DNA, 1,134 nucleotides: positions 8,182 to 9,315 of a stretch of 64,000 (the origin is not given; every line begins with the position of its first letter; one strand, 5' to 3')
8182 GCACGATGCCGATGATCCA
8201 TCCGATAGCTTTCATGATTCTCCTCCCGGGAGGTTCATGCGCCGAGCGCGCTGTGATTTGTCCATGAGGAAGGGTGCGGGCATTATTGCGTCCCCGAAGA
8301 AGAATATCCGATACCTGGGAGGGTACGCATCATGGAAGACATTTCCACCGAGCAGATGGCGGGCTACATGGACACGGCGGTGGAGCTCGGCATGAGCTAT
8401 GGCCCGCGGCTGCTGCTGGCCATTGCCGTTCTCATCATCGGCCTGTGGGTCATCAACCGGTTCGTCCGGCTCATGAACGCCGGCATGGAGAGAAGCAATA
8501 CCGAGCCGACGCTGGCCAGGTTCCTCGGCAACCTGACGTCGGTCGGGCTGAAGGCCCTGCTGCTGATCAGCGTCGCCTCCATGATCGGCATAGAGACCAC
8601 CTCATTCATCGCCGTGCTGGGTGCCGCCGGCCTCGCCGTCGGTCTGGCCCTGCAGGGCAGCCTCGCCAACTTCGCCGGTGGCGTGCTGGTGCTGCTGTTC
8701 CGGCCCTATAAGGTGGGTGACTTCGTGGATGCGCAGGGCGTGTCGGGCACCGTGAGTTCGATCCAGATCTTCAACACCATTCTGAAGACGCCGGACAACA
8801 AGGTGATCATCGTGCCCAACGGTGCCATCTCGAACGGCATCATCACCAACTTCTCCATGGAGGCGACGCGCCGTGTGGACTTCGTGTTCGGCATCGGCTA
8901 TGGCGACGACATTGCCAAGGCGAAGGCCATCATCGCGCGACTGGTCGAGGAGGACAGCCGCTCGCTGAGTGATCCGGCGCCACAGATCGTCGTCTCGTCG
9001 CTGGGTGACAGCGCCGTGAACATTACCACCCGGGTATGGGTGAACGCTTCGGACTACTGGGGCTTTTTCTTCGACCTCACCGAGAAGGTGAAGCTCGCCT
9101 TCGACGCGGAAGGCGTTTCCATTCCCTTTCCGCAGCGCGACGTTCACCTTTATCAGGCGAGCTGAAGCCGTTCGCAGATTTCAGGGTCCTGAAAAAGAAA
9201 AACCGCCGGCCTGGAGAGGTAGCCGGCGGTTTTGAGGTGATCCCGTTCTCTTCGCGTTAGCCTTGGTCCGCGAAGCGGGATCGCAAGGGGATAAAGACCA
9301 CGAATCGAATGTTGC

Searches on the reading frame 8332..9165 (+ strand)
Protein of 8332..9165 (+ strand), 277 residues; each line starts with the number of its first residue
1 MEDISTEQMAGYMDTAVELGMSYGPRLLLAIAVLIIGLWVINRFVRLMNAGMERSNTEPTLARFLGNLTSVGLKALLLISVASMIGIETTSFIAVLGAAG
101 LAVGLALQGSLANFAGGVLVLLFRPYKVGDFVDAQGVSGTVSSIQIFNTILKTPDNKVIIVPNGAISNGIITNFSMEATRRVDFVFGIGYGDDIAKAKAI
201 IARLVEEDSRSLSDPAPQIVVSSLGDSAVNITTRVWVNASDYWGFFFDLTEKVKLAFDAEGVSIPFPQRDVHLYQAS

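Call 54: find_encoding_contigs(protein=window:8332-9165:+, flank=10000, max_places=1)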
Protein window:8332-9165:+ (277 aa): 4 contigs read that carry it; 1 place shown.
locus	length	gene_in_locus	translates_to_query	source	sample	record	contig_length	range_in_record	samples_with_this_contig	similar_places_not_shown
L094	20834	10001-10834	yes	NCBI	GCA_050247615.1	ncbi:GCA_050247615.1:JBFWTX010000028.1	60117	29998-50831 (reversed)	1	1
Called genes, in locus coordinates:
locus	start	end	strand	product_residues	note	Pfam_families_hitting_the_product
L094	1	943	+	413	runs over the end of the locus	PF01546:Peptidase_M20, PF07687:M20_dimer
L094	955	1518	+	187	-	PF04752:ChaC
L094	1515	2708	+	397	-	PF02771:Acyl-CoA_dh_N, PF02770:Acyl-CoA_dh_M, PF00441:Acyl-CoA_dh_1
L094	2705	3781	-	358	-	PF01266:DAO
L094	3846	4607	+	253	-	PF00378:ECH_1, PF16113:ECH_2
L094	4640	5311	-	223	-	PF12146:Hydrolase_4, PF20408:Abhydrolase_11, PF00561:Abhydrolase_1 (weak), PF12697:Abhydrolase_6 (weak), PF12695:Abhydrolase_5 (weak)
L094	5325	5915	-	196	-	PF00574:CLP_protease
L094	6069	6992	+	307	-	PF20434:BD-FAE, PF07859:Abhydrolase_3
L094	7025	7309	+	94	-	PF03795:YCII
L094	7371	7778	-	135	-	PF01575:MaoC_dehydratas, PF13452:FAS1_DH_region (faint)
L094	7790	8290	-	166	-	PF13452:FAS1_DH_region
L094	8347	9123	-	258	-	PF00378:ECH_1, PF16113:ECH_2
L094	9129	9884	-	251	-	PF05359:DUF748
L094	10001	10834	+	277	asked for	PF05552:MS_channel_1st_1 (weak), PF21088:MS_channel_1st, PF00924:MS_channel_2nd, PF21082:MS_channel_3rd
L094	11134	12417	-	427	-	PF00672:HAMP (weak), PF00512:HisKA, PF02518:HATPase_c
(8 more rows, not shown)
